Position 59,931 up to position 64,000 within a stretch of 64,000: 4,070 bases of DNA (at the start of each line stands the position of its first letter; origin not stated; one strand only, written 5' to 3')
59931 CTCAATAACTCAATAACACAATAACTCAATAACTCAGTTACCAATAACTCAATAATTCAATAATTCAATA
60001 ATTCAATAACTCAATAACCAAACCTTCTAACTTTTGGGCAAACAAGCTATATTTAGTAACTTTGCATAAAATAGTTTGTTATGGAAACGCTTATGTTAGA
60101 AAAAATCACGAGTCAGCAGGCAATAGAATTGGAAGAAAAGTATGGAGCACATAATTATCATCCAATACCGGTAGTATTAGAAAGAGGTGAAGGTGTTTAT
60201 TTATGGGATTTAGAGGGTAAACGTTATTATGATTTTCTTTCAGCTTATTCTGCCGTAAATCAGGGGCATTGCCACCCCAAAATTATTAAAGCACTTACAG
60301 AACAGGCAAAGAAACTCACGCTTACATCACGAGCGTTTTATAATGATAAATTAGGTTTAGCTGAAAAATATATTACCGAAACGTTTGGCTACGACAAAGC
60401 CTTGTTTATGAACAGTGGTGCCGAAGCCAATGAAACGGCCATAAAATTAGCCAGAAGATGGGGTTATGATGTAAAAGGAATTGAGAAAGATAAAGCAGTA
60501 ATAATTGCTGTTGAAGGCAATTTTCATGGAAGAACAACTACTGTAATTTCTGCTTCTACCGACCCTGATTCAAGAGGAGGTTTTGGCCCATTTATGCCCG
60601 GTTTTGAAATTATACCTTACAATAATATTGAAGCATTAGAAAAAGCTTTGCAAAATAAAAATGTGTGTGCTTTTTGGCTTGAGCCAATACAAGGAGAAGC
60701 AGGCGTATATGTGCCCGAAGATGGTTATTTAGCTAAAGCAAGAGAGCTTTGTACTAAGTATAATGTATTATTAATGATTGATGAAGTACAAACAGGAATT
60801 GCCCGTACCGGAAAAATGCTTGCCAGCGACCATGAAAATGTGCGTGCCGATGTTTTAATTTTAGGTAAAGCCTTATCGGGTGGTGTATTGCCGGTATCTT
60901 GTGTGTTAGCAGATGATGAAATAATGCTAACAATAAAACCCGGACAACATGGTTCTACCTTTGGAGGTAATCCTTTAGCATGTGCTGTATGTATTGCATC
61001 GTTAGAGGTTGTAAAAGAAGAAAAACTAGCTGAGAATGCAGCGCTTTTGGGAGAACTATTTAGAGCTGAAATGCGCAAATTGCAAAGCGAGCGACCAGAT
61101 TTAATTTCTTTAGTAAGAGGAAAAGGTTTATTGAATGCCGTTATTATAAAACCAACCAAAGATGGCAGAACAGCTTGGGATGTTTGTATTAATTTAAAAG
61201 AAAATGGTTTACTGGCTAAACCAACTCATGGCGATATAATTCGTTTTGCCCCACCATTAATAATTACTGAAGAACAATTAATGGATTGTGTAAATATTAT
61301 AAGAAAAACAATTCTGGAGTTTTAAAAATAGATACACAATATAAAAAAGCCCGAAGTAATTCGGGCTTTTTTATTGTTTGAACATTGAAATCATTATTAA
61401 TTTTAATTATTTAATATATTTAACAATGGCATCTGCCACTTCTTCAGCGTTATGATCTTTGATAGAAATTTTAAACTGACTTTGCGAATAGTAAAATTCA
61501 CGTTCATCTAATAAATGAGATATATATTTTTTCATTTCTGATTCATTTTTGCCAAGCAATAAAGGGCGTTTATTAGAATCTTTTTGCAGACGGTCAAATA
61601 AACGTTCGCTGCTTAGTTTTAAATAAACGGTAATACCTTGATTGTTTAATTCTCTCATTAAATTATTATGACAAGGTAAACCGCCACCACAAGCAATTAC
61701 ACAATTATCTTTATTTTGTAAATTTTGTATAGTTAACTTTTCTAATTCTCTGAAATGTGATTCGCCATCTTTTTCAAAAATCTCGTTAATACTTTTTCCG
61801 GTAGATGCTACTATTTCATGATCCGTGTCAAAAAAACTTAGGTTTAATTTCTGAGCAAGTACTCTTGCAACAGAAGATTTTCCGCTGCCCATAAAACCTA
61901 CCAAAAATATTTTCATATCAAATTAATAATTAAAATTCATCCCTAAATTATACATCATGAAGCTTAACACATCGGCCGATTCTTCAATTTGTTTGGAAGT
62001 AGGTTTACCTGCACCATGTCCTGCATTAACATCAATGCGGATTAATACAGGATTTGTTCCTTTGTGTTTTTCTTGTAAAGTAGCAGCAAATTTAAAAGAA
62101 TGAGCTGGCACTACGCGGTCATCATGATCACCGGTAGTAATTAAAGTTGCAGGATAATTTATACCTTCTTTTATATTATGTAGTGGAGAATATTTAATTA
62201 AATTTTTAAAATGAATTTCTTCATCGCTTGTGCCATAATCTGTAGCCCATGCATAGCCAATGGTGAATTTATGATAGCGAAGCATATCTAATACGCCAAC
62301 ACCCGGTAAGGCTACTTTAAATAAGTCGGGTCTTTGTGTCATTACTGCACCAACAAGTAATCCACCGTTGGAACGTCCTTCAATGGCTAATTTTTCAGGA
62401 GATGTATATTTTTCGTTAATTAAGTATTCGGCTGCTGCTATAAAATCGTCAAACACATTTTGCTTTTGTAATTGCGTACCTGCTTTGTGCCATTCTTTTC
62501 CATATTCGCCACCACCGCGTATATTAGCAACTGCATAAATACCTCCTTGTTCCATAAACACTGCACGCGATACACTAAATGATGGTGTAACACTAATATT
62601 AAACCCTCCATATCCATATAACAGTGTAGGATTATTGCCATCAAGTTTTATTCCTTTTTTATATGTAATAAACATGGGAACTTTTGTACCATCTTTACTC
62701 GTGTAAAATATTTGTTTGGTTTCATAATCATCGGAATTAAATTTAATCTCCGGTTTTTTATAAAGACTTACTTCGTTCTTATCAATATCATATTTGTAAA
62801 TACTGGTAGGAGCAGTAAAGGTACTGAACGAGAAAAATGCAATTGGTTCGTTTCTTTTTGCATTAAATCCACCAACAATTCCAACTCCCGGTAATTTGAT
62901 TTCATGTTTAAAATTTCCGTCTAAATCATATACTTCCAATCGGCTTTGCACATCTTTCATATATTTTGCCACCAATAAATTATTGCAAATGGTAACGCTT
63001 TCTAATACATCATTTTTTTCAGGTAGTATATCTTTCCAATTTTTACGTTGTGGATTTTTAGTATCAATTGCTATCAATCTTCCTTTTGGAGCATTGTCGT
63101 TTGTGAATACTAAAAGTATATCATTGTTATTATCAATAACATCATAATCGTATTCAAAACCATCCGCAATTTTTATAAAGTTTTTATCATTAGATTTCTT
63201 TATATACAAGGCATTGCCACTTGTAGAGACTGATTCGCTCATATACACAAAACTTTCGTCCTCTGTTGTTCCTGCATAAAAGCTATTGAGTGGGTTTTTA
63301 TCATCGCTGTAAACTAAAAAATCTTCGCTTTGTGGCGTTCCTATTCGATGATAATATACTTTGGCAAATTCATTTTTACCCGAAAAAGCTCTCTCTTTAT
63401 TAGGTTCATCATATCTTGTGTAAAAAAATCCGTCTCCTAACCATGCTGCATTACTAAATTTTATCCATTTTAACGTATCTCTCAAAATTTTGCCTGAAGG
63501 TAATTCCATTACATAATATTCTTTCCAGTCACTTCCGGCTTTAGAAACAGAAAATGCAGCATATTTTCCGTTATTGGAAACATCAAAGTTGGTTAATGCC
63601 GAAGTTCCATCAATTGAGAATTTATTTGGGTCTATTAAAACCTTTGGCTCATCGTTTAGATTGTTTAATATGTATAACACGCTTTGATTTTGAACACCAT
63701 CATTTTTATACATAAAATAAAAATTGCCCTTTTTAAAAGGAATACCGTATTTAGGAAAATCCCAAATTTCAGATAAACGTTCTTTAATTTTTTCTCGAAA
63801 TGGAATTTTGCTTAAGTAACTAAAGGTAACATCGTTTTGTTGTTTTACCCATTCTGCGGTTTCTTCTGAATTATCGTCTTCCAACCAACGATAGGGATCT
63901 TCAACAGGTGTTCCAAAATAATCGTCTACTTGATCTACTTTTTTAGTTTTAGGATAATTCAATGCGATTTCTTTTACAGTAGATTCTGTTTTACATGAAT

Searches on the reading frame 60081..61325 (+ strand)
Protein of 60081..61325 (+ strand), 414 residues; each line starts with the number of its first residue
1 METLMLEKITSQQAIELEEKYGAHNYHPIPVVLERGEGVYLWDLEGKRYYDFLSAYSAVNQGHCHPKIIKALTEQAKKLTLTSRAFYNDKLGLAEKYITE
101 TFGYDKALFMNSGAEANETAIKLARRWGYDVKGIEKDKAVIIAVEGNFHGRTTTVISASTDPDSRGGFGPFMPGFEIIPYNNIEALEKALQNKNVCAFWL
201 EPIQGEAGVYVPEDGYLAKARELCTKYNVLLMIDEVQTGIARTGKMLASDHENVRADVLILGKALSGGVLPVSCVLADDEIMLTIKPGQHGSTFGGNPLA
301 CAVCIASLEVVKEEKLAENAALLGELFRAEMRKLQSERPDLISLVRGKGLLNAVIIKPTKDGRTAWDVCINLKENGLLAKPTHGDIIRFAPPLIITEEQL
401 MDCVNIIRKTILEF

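Call 60: search_protein_families(library=ncbifam, proteins=[window:60081-61325:+], max_evalue=0.00001)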
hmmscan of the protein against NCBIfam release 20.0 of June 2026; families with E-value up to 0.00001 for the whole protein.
window:60081-61325:+ (414 aa): 69 families (the best 25 are shown)
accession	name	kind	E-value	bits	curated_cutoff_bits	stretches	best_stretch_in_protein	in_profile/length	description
TIGR01885.1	Orn_aminotrans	equivalog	1.4e-205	682.7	378.4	1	11-411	1-401/402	ornithine--oxo-acid transaminase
NF003145.0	PRK04073.1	equivalog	5.2e-155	515.8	656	1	10-409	3-393/396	ornithine--oxo-acid transaminase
TIGR00707.1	argD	subfamily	4.6e-115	384.5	410.05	1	24-411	4-380/381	acetylornithine/succinylornithine family transaminase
NF002325.0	PRK01278.1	subfamily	4.4e-105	351.6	372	1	25-411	9-386/395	acetylornithine transaminase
NF002874.0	PRK03244.1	equivalog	1.9e-103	346.3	457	1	21-410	17-391/399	acetylornithine transaminase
NF003468.0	PRK05093.1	subfamily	2.7e-100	335.9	522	1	24-411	18-399/405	acetylornithine/succinyldiaminopimelate transaminase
NF004426.0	PRK05769.1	equivalog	2.9e-98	329.5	552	2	186-411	213-437/441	acetyl ornithine aminotransferase family protein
TIGR03246.1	arg_catab_astC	subfamily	8.1e-96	321.4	609.95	1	23-411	11-393/397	acetylornithine/succinylornithine family transaminase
NF003397.0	PRK04612.1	equivalog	3.1e-90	302.9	735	1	19-414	12-404/408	acetylornithine transaminase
NF002797.0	PRK02936.1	equivalog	2.9e-88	296.2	496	1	25-411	7-377/385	acetylornithine transaminase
NF009047.0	PRK12381.1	subfamily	9.8e-88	294.7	630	1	23-411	15-397/406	bifunctional succinylornithine transaminase/acetylornithine transaminase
NF002985.0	PRK03715.1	equivalog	1.5e-86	290.6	568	1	31-411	20-391/395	acetylornithine transaminase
NF005993.0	PRK08117.1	subfamily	2.2e-85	286.9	574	2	186-413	199-429/433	aspartate aminotransferase family protein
NF008570.0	PRK11522.1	equivalog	2e-83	280.6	612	1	38-411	77-454/464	putrescine aminotransferase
NF053554.1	prodigi_MAP_PigE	equivalog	2.2e-83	281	850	1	27-358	398-729/837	prodigiosin MAP biosynthesis aminotransferase PigE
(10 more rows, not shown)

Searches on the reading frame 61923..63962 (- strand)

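Call 44: search_protein_families(library=pfam, proteins=[window:61923-63962:-], max_evalue=0.001)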
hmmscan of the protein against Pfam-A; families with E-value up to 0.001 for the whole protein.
window:61923-63962:- (679 aa): 2 families
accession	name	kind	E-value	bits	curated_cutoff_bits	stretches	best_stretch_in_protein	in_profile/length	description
PF02897.21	Peptidase_S9_N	-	2.1e-118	396.1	24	1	4-403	1-413/414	Prolyl oligopeptidase, N-terminal beta-propeller domain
PF00326.27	Peptidase_S9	-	7.3e-68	228.7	22.6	1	460-674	1-211/213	Prolyl oligopeptidase family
